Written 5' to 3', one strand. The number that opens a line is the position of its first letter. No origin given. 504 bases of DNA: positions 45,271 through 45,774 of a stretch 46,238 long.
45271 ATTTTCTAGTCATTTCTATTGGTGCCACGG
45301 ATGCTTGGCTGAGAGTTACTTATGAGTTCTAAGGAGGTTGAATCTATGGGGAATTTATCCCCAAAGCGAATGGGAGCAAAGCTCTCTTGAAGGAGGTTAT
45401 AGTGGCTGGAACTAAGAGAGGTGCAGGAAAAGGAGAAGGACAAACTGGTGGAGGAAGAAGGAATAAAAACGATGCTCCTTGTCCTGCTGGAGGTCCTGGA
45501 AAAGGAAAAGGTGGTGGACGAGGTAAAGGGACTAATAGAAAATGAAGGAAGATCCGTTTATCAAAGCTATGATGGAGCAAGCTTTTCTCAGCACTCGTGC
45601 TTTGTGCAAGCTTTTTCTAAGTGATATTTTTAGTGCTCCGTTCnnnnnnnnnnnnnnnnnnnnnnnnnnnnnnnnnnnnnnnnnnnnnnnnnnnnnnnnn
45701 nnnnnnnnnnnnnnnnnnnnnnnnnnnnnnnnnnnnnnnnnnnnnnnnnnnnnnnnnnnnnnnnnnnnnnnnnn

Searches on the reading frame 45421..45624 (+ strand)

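Call 20: search_protein_families(library=pfam, proteins=[window:45421-45624:+], max_evalue=0.05)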
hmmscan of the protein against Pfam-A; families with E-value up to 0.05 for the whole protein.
window:45421-45624:+ (67 aa): 1 family
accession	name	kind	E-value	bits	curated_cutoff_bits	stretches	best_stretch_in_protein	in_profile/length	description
PF19006.5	DUF5735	-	0.043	14.3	25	1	20-64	53-97/138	Family of unknown function (DUF5735)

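Call 21: search_protein_families(library=phrogs, proteins=[window:45421-45624:+], max_evalue=0.01)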
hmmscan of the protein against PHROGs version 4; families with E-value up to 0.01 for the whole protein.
window:45421-45624:+ (67 aa): 0 families
